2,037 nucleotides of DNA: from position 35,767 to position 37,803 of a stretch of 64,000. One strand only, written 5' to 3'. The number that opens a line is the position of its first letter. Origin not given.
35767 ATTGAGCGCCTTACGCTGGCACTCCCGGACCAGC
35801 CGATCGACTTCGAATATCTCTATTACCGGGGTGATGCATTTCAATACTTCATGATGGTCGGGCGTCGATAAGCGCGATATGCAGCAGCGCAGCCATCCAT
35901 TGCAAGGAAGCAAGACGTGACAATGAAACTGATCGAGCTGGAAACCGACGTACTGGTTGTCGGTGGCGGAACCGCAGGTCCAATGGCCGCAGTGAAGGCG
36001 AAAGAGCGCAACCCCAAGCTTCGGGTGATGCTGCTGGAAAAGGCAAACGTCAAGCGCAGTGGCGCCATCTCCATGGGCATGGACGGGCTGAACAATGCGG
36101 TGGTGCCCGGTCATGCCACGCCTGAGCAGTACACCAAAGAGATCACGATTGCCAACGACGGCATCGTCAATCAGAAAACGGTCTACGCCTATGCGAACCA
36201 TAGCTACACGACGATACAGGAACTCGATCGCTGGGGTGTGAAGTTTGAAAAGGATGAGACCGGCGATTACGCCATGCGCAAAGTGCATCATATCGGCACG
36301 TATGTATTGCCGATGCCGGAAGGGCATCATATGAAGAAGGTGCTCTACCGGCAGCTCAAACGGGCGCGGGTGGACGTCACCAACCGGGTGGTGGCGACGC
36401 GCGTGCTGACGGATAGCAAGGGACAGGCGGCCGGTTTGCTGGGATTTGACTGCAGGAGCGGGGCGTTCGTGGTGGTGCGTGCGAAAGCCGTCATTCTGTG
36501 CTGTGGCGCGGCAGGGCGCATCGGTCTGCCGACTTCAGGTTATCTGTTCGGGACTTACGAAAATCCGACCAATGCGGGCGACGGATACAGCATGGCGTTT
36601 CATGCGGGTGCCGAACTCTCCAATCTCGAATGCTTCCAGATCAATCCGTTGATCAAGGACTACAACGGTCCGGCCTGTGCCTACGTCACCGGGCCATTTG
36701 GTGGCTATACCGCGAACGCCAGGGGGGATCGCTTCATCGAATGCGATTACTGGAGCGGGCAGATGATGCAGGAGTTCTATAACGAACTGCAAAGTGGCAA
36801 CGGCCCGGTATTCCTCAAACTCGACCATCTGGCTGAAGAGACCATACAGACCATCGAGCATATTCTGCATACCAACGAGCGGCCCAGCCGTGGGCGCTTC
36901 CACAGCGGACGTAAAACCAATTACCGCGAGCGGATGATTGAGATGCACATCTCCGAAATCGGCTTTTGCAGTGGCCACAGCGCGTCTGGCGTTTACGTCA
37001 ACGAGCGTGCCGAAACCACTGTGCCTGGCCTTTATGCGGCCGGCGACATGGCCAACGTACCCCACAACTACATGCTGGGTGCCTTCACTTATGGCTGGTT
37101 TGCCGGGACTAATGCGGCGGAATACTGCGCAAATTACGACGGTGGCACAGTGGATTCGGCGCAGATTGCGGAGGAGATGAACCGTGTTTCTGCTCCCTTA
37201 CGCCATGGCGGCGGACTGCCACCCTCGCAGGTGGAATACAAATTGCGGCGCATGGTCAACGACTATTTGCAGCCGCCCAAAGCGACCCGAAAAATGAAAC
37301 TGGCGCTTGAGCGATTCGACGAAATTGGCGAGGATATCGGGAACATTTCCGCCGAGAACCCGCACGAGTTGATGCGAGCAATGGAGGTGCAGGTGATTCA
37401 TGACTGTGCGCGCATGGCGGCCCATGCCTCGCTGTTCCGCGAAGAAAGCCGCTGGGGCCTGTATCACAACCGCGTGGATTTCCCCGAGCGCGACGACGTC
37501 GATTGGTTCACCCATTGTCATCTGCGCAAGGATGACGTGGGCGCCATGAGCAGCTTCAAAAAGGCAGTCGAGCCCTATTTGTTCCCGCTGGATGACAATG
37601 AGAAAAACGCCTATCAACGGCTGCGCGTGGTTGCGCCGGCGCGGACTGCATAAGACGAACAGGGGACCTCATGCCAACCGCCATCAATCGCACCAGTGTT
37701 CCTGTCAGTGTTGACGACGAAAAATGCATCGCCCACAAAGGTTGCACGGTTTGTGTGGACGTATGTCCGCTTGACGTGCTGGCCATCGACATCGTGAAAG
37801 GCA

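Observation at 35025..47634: Ten-gene accessory operon combining an AprAB-like flavo-FeS enzyme, HEAT protein, cysteine-depleted ferredoxin, NitT/TauT ABC importer, a 1306-aa NfnAB-like fusion and an LLM monooxygenase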

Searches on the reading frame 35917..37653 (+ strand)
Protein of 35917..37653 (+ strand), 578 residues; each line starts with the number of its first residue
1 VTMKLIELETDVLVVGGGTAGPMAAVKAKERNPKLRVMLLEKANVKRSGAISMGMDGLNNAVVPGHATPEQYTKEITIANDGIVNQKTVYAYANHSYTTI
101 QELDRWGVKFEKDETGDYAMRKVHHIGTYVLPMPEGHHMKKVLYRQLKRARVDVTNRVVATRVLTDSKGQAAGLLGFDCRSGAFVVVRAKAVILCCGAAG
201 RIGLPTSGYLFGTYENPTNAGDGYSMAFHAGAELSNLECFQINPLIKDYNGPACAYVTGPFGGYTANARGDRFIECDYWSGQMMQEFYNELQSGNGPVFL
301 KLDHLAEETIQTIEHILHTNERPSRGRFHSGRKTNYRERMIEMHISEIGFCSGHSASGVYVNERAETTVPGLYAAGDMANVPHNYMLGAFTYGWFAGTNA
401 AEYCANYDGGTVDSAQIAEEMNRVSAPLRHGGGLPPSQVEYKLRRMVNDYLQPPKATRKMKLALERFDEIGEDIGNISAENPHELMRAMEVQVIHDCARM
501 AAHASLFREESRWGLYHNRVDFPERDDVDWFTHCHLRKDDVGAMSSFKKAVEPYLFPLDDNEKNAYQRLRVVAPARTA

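Call 3: search_protein_families(library=pfam, proteins=[window:35917-37653:+], max_evalue=0.01)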
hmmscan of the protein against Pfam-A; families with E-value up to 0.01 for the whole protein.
window:35917-37653:+ (578 aa): 9 families
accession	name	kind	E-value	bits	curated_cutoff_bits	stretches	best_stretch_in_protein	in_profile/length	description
PF00890.30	FAD_binding_2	-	1.5e-33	117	20.4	1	11-380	1-400/414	FAD binding domain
PF02910.25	Succ_DH_flav_C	-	1.5e-13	51.2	20.8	1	442-539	3-103/130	Fumarate reductase flavoprotein C-term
PF07992.20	Pyr_redox_2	-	5.4e-07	29.7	26.1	0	357-383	255-282/291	Pyridine nucleotide-disulphide oxidoreductase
PF03486.20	HI0933_like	-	5.5e-07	29.7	50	1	11-381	2-222/244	HI0933-like protein Rossmann domain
PF12831.13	FAD_oxidored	-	1.1e-05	25.4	27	1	11-198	1-146/416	FAD dependent oxidoreductase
PF01266.30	DAO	-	1.6e-05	25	27.9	1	11-201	1-207/353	FAD dependent oxidoreductase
PF01946.23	Thi4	-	8.2e-05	22.4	26.2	1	8-83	16-87/235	Thi4 family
PF01134.28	GIDA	-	0.002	17.7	22.1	0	11-38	1-28/391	Glucose inhibited division protein A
PF04820.20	Trp_halogenase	-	0.0032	16.8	21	1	11-49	1-41/458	Tryptophan halogenase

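Call 4: search_protein_families(library=ncbifam, proteins=[window:35917-37653:+], max_evalue=0.01)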
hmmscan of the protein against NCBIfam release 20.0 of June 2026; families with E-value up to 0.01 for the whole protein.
window:35917-37653:+ (578 aa): 61 families (the best 25 are shown)
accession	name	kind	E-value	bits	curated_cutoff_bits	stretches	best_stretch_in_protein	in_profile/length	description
NF006131.0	PRK08275.1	equivalog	0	1093.8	587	1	2-573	3-574/577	fumarate reductase/succinate dehydrogenase flavoprotein subunit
NF010374.0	PRK13800.1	equivalog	6.9e-263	875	1196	1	6-562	10-568/898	fumarate reductase/succinate dehydrogenase flavoprotein subunit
NF005331.0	PRK06854.1-2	equivalog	2.5e-88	297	557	1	2-537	2-539/563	adenylyl-sulfate reductase subunit alpha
TIGR01812.1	sdhA_frdA_Gneg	subfamily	2.4e-49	168.3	567.3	1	11-540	1-546/568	succinate dehydrogenase or fumarate reductase, flavoprotein subunit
TIGR02061.1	aprA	equivalog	3.5e-49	167.9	641.75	2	11-280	1-274/616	adenylyl-sulfate reductase subunit alpha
NF004900.0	PRK06263.1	equivalog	1.4e-48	165.9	718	1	8-541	6-539/546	fumarate reductase (CoM/CoB) subunit TfrA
NF004724.0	PRK06069.1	subfamily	5.8e-47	160.1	826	2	8-275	4-268/577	succinate dehydrogenase/fumarate reductase flavoprotein subunit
TIGR01176.1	fum_red_Fp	equivalog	4.5e-42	144.4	932.7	2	8-281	2-268/580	fumarate reductase (quinol) flavoprotein subunit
NF006686.0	PRK09231.1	equivalog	1.7e-39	135.9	854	2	8-281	4-270/598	fumarate reductase (quinol) flavoprotein subunit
TIGR01816.1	sdhA_forward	equivalog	6.2e-34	117.1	727.35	1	10-543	3-559/584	succinate dehydrogenase flavoprotein subunit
NF004613.0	PRK05945.1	equivalog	4.7e-33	114.6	824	2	8-280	2-269/575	succinate dehydrogenase/fumarate reductase flavoprotein subunit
NF005867.0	PRK07804.1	equivalog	1.5e-32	112.6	639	2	9-245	18-250/548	L-aspartate oxidase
TIGR00551.1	nadB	equivalog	9.6e-31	107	452.75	2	9-245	2-227/489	L-aspartate oxidase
NF005866.0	PRK07803.1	equivalog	1.2e-30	106.3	819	3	347-532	382-577/631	fumarate reductase/succinate dehydrogenase flavoprotein subunit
NF005636.0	PRK07395.1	subfamily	7.1e-28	97.2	723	2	6-274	9-270/560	L-aspartate oxidase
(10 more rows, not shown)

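Call 5: find_encoding_contigs(protein=window:35917-37653:+, flank=10000, max_places=6)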
Protein window:35917-37653:+ (578 aa): 2 contigs read that carry it; 2 places shown.
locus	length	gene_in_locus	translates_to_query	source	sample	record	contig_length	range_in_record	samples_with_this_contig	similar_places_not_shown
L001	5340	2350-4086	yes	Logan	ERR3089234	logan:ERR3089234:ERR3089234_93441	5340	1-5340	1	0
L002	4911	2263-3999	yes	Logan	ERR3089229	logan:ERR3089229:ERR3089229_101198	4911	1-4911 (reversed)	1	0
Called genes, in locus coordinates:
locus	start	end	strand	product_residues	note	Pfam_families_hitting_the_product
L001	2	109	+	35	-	?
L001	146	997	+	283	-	PF00763:THF_DHG_CYH, PF02882:THF_DHG_CYH_C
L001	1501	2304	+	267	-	PF00392:GntR, PF08220:HTH_DeoR (faint), PF07702:UTRA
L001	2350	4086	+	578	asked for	PF00890:FAD_binding_2, PF01266:DAO (faint), PF03486:HI0933_like (weak), PF07992:Pyr_redox_2 (faint), PF12831:FAD_oxidored (faint), PF02910:Succ_DH_flav_C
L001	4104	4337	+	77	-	PF00037:Fer4 (faint), PF12837:Fer4_6 (faint), PF13237:Fer4_10 (weak), PF12838:Fer4_7, PF13187:Fer4_9 (weak)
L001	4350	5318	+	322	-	-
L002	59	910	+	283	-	PF00763:THF_DHG_CYH, PF02882:THF_DHG_CYH_C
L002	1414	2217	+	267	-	PF00392:GntR, PF08220:HTH_DeoR (faint), PF07702:UTRA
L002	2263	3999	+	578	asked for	PF00890:FAD_binding_2, PF01266:DAO (faint), PF03486:HI0933_like (weak), PF07992:Pyr_redox_2 (faint), PF12831:FAD_oxidored (faint), PF02910:Succ_DH_flav_C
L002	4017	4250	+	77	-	PF00037:Fer4 (faint), PF12837:Fer4_6 (faint), PF13237:Fer4_10 (weak), PF12838:Fer4_7, PF13187:Fer4_9 (weak)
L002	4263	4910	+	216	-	?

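Call 7: find_homologous_proteins(query=window:35917-37653:+, max_evalue=1e-30)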
Query window:35917-37653:+ (578 aa): 6590 proteins with E <= 1e-30 among 8000 candidates; the best 120 are listed.
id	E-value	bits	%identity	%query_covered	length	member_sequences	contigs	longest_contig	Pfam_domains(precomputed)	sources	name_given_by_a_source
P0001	0.0e+0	1257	92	100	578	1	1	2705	PF01266.31,PF00890.31,PF07992.21,PF03486.21,PF02910.26,PF12831.14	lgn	-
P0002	0.0e+0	1242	91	100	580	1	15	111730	PF01946.24,PF01266.31,PF00890.31,PF07992.21,PF03486.21,PF02910.26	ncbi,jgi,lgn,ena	-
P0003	0.0e+0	1240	90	100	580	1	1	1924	PF01946.24,PF01266.31,PF00890.31,PF07992.21,PF03486.21,PF02910.26,PF12831.14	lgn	-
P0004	0.0e+0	1233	90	100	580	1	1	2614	PF01266.31,PF00890.31,PF07992.21,PF03486.21,PF02910.26,PF12831.14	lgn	-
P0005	0.0e+0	1231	90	100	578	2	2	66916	PF01266.31,PF00890.31,PF07992.21,PF03486.21,PF02910.26,PF12831.14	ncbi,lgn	-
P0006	0.0e+0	1230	91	100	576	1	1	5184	PF01266.31,PF00890.31,PF07992.21,PF03486.21,PF02910.26,PF12831.14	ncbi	-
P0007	0.0e+0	1230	90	100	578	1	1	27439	PF01266.31,PF00890.31,PF07992.21,PF03486.21,PF02910.26,PF12831.14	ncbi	ncbi:MAG: fumarate reductase/succinate dehydrogenase flavoprotein subunit [Burkholderiales bacterium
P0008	0.0e+0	1217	89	100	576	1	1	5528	PF01266.31,PF00890.31,PF07992.21,PF03486.21,PF02910.26,PF12831.14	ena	-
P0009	0.0e+0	1213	89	100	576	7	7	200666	PF01266.31,PF00890.31,PF07992.21,PF03486.21,PF02910.26,PF12831.14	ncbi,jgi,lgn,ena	jgi:succinate dehydrogenase/fumarate reductase flavoprotein subunit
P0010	0.0e+0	1213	89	100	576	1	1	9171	PF01266.31,PF00890.31,PF07992.21,PF03486.21,PF02910.26,PF12831.14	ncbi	-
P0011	0.0e+0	1208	89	100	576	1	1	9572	PF01266.31,PF00890.31,PF07992.21,PF03486.21,PF02910.26,PF12831.14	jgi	jgi:succinate dehydrogenase/fumarate reductase flavoprotein subunit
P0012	0.0e+0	1208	89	99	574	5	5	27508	PF01266.31,PF00890.31,PF07992.21,PF03486.21,PF02910.26,PF12831.14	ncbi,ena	-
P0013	0.0e+0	1201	88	99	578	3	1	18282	PF01266.31,PF00890.31,PF07992.21,PF03486.21,PF02910.26,PF12831.14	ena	-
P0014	0.0e+0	1197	88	99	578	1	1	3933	PF01266.31,PF00890.31,PF07992.21,PF03486.21,PF02910.26,PF12831.14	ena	-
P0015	0.0e+0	1183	88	99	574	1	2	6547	PF01266.31,PF00890.31,PF07992.21,PF03486.21,PF02910.26,PF12831.14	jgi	jgi:succinate dehydrogenase/fumarate reductase flavoprotein subunit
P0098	0.0e+0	1049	76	99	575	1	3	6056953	PF01266.31,PF00890.31,PF07992.21,PF03486.21,PF02910.26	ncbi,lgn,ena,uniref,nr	ncbi:fumarate reductase/succinate dehydrogenase flavoprotein subunit [Metapseudomonas lalkuanensis]|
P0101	0.0e+0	1048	78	99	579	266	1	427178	PF01266.31,PF00890.31,PF07992.21,PF03486.21,PF02910.26,PF12831.14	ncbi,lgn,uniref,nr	ncbi:fumarate reductase/succinate dehydrogenase flavoprotein subunit [Burkholderia cenocepacia]|unir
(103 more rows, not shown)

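Call 9: find_encoding_contigs(protein=P0101, flank=10000, max_places=2)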
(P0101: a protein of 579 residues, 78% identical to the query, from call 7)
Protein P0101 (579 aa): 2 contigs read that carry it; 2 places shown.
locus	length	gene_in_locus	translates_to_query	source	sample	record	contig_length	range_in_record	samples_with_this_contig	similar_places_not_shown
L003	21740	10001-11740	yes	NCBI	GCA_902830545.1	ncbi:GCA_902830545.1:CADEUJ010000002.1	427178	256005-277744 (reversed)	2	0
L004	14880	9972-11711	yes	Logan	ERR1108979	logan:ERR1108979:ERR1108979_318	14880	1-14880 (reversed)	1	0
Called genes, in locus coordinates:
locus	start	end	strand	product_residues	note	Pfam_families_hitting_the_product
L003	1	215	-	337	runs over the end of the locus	PF03561:Allantoicase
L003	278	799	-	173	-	PF09349:OHCU_decarbox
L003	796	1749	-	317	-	PF01522:Polysacc_deac_1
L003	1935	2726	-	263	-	PF01177:Asp_Glu_race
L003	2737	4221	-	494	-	PF02133:Transp_cyt_pur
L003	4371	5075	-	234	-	PF00392:GntR, PF07729:FCD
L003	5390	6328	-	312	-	PF02016:Peptidase_S66, PF17676:Peptidase_S66C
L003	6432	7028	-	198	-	PF00383:dCMP_cyt_deam_1, PF14437:MafB19-deam, PF14439:Bd3614-deam (weak)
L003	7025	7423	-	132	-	PF09350:DJC28_CD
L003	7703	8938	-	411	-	PF06779:MFS_4 (faint), PF07690:MFS_1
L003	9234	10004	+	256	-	PF00392:GntR, PF07702:UTRA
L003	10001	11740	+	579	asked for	PF00890:FAD_binding_2, PF01266:DAO (faint), PF03486:HI0933_like (weak), PF07992:Pyr_redox_2 (faint), PF12831:FAD_oxidored (faint), PF02910:Succ_DH_flav_C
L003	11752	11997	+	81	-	PF14697:Fer4_21 (faint), PF13187:Fer4_9 (weak), PF00037:Fer4 (faint), PF12837:Fer4_6 (faint), PF13237:Fer4_10 (weak), PF12838:Fer4_7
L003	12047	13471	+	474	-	PF13379:NMT1_2, PF09084:NMT1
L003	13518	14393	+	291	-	PF00528:BPD_transp_1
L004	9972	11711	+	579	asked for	PF00890:FAD_binding_2, PF01266:DAO (faint), PF03486:HI0933_like (weak), PF07992:Pyr_redox_2 (faint), PF12831:FAD_oxidored (faint), PF02910:Succ_DH_flav_C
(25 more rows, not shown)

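Call 10: find_encoding_contigs(protein=P0098, flank=10000, max_places=2)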
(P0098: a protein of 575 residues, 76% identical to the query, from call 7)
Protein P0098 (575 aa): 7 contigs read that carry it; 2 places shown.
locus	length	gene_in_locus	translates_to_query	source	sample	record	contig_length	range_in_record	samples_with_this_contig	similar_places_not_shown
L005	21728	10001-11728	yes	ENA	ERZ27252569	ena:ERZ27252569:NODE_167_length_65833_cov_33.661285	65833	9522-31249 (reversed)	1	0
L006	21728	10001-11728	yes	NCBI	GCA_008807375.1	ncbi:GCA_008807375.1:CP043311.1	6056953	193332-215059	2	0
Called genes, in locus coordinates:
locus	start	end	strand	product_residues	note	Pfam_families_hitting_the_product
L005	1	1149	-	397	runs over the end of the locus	PF00083:Sugar_tr, PF06779:MFS_4, PF07690:MFS_1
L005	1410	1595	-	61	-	-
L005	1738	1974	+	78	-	-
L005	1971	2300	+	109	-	PF05016:ParE_toxin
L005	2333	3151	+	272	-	-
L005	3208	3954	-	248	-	PF02463:SMC_N (weak), PF00005:ABC_tran, PF13191:AAA_16 (faint), PF13304:AAA_21 (faint)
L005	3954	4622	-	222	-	PF00528:BPD_transp_1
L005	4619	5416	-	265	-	PF00497:SBP_bac_3, PF10613:Lig_chan-Glu_bd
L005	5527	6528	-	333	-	PF00291:PALP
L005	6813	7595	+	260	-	PF03180:Lipoprotein_9, PF12974:Phosphonate-bd (faint)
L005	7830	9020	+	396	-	PF01053:Cys_Met_Meta_PP, PF00155:Aminotran_1_2 (weak), PF01212:Beta_elim_lyase, PF06838:Met_gamma_lyase (faint)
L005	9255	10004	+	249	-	PF00392:GntR, PF07702:UTRA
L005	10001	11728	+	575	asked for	PF00890:FAD_binding_2, PF01266:DAO (faint), PF03486:HI0933_like, PF07992:Pyr_redox_2 (faint), PF02910:Succ_DH_flav_C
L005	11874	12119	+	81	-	PF14697:Fer4_21 (faint), PF00037:Fer4 (faint), PF12837:Fer4_6 (weak), PF13237:Fer4_10 (weak), PF12838:Fer4_7, PF13187:Fer4_9 (weak)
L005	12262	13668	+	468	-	PF09084:NMT1, PF13379:NMT1_2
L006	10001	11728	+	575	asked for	PF00890:FAD_binding_2, PF01266:DAO (faint), PF03486:HI0933_like, PF07992:Pyr_redox_2 (faint), PF02910:Succ_DH_flav_C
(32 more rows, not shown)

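Call 14: find_related_loci(query=A1, collection=genome_contigs, flank=10000)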
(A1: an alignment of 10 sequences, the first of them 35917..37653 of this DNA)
Query A1 (578 aa) in genome_contigs; peptide patterns used: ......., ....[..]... (x = any residue, [..] = any of these).
599 stretches matched a pattern (row limit reached: there are more); 581 encode a relative of the query (tblastn E <= 1e-3); the best 80 are kept; 80 distinct loci.
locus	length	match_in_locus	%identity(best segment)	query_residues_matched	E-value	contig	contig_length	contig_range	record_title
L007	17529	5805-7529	89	3-577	0e+0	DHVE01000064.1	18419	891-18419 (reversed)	MAG TPA_asm: Betaproteobacteria bacterium UBA5216 UBA5216_contig_327, whole genome shotgun sequence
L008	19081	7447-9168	83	2-575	0e+0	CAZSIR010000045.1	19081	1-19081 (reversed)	MAG TPA_asm: uncultured Bordetella sp. isolate SRP150892_co2_45 genome assembly, contig: NODE_4040_length_19081_cov_17.5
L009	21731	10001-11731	81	2-578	0e+0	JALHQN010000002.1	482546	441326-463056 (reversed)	MAG: Burkholderiales bacterium isolate bin.9 c_000000000065, whole genome shotgun sequence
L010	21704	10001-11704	78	8-575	0e+0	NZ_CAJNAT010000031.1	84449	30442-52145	Paraburkholderia domus strain LMG 31832 isolate LMG 31832, whole genome shotgun sequence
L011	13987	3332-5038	77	3-571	0e+0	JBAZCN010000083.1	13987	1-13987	MAG: Porticoccaceae bacterium isolate SO_2017_LW2_71 scaffold_9543_c1_LW138R_2017, whole genome shotgun sequence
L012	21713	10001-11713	76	8-578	0e+0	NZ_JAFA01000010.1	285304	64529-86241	Paraburkholderia nodosa DSM 21604 A3CWDRAFT_scaffold_9.10_C, whole genome shotgun sequence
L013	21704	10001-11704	77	8-575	0e+0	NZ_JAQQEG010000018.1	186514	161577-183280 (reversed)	Paraburkholderia dipogonis strain RL18-106-BIC-C 18, whole genome shotgun sequence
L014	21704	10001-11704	77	8-575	0e+0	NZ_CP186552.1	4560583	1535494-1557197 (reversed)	Paraburkholderia caffeinilytica strain wqa52 chromosome 1, complete sequence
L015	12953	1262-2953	77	8-571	0e+0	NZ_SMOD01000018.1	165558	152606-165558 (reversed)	Paraburkholderia guartelaensis strain CNPSo 3008 scaffold18.1, whole genome shotgun sequence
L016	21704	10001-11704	77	8-575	0e+0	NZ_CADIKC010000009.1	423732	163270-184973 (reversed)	Paraburkholderia sediminicola strain LMG 24238 isolate LMG 24238, whole genome shotgun sequence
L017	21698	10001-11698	78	9-574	0e+0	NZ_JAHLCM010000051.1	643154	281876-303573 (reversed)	Burkholderia sola strain CCRMBC51 Scaffold_51, whole genome shotgun sequence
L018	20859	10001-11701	78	8-574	0e+0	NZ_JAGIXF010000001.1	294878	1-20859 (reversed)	Burkholderia sp. WTPI3 1, whole genome shotgun sequence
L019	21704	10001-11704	77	8-575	0e+0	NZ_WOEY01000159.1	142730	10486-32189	Paraburkholderia solitsugae strain 1N id=160, whole genome shotgun sequence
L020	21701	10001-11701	77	8-574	0e+0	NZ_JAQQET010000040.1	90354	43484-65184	Paraburkholderia sediminicola strain RL18-120-BIB-A 40, whole genome shotgun sequence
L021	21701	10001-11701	77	8-574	0e+0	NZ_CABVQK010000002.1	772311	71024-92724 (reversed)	Burkholderia lata isolate R-18110, whole genome shotgun sequence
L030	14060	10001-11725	75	1-575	0e+0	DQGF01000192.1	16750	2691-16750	MAG TPA_asm: Pseudomonas sp. isolate UBA8181 contig_290, whole genome shotgun sequence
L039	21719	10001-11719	75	1-573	0e+0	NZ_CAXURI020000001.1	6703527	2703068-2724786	Pseudomonas sp. LjRoot277 LJR277c1, whole genome shotgun sequence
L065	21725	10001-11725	74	1-575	0e+0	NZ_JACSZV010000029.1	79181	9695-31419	Pseudomonas sp. N40(2020) strain N40 NODE_29_length_79181_cov_18.1893, whole genome shotgun sequence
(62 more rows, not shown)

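Call 18: search_solved_structures(query=window:35917-37653:+, max_evalue=0.00001, show_alignments=1)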
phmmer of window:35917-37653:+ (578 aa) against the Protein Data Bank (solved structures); distinct sequences matched with E-value up to 0.00001: 50.
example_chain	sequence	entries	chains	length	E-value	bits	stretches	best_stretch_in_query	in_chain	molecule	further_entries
8a8o_A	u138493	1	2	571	3.7e-66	226.9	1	7-535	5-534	Alpha-subunit of the PAPS reductase from Methanothermococcus thermolithotrophicus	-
1jnr_A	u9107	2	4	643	1.2e-38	136.1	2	8-275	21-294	adenylylsulfate reductase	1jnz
2fja_A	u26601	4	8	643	1.5e-38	135.8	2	8-275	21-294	adenylylsulfate reductase, subunit A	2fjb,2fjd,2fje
5vpn_A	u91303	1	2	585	2.3e-24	88.9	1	9-281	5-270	Fumarate reductase flavoprotein subunit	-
3p4p_A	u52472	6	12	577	3e-24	88.5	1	9-281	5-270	Fumarate reductase flavoprotein subunit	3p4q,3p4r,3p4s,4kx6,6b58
1kf6_A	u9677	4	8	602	3e-24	88.5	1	9-281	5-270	FUMARATE REDUCTASE FLAVOPROTEIN | Fumarate reductase flavoprotein subunit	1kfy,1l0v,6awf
3cir_A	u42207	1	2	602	3e-24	88.5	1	9-281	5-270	Fumarate reductase flavoprotein subunit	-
2b76_A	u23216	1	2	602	4.5e-24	87.9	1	9-281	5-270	Fumarate reductase flavoprotein subunit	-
1nek_A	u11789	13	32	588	1.7e-22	82.8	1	3-556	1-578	Succinate dehydrogenase flavoprotein subunit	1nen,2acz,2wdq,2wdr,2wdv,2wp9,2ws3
3gyx_A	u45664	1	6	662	4.3e-22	81.4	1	5-273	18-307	Adenylylsulfate Reductase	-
6lum_A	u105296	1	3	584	1.2e-19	73.3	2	9-275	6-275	Succinate dehydrogenase subunit A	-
7d6v_A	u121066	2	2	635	4.1e-17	65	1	9-279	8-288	Succinate dehydrogenase subunit A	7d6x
9lig_A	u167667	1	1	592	1.2e-15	60.1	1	5-275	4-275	Succinate dehydrogenase [ubiquinone] flavoprotein subunit, mitochondrial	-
9kps_A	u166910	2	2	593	1.2e-15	60.1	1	5-275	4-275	Succinate dehydrogenase [ubiquinone] flavoprotein subunit, mitochondrial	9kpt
9kq3_A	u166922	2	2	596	1.3e-15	60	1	5-275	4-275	Succinate dehydrogenase [ubiquinone] flavoprotein subunit, mitochondrial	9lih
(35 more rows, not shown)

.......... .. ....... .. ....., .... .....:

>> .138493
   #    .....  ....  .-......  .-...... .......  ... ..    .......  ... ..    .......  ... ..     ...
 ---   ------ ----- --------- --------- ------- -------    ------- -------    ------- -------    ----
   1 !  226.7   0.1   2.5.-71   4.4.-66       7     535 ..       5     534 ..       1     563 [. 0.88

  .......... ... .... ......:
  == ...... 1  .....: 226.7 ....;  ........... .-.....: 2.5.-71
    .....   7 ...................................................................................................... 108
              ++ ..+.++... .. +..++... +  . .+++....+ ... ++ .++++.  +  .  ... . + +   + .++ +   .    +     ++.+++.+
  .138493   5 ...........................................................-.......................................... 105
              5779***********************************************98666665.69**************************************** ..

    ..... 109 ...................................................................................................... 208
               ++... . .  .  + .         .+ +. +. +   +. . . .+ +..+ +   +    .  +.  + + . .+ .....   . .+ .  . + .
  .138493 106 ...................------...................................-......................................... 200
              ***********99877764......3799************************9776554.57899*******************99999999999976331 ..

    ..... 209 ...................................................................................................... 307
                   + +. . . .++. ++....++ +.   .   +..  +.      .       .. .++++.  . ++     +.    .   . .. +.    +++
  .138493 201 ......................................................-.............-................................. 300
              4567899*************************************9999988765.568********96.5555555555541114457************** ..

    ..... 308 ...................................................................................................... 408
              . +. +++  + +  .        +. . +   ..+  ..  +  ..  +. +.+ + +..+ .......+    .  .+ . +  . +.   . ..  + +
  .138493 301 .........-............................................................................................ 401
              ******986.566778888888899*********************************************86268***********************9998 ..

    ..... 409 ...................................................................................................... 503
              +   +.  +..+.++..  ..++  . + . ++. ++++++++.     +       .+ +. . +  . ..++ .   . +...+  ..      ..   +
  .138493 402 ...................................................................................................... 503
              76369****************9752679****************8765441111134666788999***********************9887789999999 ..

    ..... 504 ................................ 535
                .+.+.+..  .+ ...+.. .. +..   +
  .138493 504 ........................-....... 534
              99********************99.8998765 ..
